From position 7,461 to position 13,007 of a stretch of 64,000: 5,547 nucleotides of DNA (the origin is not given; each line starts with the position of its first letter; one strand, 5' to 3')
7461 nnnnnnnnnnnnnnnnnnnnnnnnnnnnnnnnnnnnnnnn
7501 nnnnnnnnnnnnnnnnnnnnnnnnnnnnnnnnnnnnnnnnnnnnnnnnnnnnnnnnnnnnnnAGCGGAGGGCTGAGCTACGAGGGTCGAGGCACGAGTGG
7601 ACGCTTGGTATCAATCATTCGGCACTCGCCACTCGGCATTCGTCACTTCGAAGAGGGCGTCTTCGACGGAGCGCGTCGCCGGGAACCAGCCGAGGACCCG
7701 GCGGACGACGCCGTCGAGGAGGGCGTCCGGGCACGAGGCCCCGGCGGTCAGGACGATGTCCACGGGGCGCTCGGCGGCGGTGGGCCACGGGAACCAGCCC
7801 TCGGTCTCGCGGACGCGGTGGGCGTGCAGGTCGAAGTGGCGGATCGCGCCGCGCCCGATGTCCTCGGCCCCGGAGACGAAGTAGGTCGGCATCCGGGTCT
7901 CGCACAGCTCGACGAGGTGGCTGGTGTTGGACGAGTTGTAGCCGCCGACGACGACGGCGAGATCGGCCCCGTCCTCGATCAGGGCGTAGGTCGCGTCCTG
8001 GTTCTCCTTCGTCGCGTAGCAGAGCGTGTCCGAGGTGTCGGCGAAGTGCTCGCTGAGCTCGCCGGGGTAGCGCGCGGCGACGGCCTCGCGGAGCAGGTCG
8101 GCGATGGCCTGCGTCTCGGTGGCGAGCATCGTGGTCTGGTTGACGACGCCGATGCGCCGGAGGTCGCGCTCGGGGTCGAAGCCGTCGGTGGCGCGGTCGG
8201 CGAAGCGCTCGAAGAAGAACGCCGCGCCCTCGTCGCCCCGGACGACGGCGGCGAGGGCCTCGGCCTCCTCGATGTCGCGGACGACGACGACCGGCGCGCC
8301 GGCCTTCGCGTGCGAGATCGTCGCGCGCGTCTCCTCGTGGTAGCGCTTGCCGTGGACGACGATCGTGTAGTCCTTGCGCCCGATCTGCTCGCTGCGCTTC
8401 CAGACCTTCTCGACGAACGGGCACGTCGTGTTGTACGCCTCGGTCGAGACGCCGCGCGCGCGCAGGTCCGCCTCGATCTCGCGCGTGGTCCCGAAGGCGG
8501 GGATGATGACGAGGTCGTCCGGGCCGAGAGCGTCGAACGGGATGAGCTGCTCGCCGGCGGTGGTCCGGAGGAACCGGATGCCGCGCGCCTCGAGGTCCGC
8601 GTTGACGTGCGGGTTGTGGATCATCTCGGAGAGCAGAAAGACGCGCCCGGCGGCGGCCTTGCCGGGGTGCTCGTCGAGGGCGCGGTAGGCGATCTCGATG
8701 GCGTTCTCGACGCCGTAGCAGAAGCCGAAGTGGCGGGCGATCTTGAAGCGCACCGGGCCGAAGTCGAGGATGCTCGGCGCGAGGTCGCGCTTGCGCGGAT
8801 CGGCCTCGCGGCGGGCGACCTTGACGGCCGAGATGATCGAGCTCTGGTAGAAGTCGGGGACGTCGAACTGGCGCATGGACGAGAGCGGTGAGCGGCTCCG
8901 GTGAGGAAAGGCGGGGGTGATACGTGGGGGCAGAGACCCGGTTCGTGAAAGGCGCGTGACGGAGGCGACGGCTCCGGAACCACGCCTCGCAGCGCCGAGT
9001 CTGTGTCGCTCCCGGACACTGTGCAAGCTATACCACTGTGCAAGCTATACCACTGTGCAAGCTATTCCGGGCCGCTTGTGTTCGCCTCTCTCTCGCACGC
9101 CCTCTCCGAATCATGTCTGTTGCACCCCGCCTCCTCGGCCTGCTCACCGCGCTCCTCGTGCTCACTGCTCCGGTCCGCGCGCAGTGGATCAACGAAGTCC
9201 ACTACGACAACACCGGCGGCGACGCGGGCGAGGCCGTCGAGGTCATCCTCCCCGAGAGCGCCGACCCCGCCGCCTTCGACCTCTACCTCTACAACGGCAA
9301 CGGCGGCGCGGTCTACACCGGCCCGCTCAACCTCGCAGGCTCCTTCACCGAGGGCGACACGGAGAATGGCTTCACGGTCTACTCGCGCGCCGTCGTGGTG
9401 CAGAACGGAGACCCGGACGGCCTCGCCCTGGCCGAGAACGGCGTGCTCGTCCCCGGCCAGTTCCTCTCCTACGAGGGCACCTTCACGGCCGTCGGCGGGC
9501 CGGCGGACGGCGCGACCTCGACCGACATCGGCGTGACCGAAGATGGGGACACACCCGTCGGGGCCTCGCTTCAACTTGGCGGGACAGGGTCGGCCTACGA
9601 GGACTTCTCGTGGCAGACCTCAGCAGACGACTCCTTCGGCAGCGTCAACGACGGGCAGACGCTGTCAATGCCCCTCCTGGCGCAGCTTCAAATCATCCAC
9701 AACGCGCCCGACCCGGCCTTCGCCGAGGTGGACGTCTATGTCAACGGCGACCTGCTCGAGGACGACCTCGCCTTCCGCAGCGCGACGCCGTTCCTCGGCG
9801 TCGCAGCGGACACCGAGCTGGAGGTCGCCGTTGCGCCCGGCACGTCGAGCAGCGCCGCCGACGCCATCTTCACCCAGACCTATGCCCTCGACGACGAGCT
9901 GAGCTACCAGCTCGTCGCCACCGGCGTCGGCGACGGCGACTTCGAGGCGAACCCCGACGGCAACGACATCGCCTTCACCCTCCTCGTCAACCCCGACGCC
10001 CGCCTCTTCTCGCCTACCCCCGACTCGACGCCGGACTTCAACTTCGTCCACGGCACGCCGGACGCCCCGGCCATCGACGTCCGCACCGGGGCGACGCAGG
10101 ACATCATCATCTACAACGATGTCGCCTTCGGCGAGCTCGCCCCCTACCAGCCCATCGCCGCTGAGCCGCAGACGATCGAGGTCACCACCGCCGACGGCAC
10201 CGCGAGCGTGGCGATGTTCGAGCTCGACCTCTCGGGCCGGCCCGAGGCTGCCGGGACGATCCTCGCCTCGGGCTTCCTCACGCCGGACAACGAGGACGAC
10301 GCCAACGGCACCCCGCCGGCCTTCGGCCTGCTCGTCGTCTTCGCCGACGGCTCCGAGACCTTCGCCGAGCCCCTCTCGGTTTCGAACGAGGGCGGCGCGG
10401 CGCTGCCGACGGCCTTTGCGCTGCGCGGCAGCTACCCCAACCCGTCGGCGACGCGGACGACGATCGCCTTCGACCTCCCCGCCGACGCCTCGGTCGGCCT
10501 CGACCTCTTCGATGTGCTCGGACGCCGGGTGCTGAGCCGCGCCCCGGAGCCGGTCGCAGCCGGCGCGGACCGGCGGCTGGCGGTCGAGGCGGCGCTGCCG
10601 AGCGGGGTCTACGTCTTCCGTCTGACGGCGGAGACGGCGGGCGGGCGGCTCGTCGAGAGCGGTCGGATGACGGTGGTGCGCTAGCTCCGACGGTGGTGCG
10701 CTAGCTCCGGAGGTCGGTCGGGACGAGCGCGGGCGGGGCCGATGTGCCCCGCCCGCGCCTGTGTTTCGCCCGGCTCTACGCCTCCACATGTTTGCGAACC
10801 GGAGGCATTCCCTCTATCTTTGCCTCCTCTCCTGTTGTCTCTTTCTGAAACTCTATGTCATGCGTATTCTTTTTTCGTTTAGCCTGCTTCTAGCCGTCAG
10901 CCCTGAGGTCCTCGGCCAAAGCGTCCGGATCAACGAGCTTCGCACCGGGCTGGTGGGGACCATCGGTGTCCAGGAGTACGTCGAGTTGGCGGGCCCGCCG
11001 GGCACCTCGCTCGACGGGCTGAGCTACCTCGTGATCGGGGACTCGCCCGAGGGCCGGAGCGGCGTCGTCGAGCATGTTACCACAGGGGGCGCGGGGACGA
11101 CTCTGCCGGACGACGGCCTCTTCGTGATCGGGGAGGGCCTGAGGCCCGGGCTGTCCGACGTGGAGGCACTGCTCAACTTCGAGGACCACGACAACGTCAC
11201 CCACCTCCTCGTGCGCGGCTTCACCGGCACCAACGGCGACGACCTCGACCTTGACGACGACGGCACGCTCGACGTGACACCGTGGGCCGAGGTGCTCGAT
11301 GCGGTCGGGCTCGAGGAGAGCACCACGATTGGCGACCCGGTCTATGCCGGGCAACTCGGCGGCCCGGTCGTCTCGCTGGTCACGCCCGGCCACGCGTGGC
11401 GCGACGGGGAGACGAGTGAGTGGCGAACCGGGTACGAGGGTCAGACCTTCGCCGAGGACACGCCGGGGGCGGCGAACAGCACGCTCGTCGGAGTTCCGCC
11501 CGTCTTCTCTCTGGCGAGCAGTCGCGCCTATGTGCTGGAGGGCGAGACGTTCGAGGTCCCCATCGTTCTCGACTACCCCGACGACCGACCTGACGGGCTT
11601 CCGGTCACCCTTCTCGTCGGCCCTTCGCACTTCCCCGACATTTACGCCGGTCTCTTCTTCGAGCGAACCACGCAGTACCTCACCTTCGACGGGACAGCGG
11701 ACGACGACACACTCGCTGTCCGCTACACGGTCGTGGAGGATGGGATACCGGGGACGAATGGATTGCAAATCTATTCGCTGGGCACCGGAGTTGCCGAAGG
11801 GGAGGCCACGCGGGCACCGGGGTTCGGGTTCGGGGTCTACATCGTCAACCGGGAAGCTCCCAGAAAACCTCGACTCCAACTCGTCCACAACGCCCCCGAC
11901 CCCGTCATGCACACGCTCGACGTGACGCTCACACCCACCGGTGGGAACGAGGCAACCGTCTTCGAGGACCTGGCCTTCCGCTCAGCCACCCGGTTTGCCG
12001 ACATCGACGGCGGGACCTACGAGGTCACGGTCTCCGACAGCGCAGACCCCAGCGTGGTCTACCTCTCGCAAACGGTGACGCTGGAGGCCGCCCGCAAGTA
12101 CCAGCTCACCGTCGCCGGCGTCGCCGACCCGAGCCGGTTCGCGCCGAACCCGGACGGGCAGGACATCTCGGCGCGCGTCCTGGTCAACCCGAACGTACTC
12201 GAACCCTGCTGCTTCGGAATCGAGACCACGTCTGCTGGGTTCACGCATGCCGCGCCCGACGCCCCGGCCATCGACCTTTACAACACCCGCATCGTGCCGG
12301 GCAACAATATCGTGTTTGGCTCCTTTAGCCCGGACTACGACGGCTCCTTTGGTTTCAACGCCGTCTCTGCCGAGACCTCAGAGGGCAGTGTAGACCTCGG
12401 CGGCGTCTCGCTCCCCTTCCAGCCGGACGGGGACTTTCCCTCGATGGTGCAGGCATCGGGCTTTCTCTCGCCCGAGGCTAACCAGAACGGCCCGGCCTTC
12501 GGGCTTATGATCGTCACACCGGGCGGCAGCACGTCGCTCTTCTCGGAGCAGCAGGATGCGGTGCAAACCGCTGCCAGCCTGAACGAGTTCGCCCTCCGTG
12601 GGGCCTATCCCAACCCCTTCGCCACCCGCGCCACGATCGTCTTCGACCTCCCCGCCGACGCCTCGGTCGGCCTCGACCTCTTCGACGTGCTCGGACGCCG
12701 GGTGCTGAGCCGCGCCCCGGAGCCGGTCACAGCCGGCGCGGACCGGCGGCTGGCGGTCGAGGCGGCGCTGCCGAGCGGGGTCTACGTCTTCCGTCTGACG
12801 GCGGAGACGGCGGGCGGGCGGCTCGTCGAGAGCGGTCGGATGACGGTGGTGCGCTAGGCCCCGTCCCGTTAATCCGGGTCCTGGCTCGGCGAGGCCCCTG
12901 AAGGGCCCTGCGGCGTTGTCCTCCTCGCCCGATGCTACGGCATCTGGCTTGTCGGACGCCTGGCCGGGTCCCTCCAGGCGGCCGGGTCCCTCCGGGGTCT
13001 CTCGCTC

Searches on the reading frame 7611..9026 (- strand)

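Call 70: search_protein_families(library=pfam, proteins=[window:7611-9026:-], max_evalue=0.0001)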
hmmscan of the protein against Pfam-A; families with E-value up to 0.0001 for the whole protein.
window:7611-9026:- (471 aa): 1 family
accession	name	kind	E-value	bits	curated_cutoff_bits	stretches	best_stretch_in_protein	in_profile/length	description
PF02401.23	LYTB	-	1.5e-66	224.8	24.5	1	96-443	3-265/267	LytB protein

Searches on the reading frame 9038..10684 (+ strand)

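Call 70: search_protein_families(library=pfam, proteins=[window:9038-10684:+], max_evalue=0.0001)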
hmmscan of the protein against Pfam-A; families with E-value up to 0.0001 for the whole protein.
window:9038-10684:+ (548 aa): 1 family
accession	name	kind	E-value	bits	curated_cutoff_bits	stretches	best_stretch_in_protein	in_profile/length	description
PF14344.12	DUF4397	-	1.1e-16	61.9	30.6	2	215-303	1-86/119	Domain of unknown function (DUF4397)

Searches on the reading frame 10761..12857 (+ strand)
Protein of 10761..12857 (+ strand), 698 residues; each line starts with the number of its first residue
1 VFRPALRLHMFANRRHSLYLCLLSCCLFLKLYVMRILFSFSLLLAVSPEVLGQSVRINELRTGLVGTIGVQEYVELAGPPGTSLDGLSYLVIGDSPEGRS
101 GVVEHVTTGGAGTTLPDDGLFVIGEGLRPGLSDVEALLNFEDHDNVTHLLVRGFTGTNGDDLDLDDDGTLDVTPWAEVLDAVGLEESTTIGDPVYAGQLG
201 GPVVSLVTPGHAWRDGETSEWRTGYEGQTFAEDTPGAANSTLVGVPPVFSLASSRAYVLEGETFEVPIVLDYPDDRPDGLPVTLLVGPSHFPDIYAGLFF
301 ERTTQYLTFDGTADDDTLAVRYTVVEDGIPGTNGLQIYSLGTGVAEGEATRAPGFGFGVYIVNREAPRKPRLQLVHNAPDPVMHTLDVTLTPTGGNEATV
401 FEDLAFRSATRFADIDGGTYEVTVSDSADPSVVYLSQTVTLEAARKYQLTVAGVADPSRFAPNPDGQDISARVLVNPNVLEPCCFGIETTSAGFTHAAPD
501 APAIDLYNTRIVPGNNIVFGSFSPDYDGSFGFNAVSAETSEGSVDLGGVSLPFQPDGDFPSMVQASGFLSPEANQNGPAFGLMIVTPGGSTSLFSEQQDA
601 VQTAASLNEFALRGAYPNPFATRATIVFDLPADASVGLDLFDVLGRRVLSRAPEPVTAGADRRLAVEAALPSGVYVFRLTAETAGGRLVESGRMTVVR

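Call 70: search_protein_families(library=pfam, proteins=[window:10761-12857:+], max_evalue=0.0001)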
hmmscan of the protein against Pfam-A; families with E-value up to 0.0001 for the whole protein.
window:10761-12857:+ (698 aa): 1 family
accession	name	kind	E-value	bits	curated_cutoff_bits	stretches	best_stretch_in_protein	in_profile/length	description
PF14344.12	DUF4397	-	2.1e-10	41.6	30.6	1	372-455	3-81/119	Domain of unknown function (DUF4397)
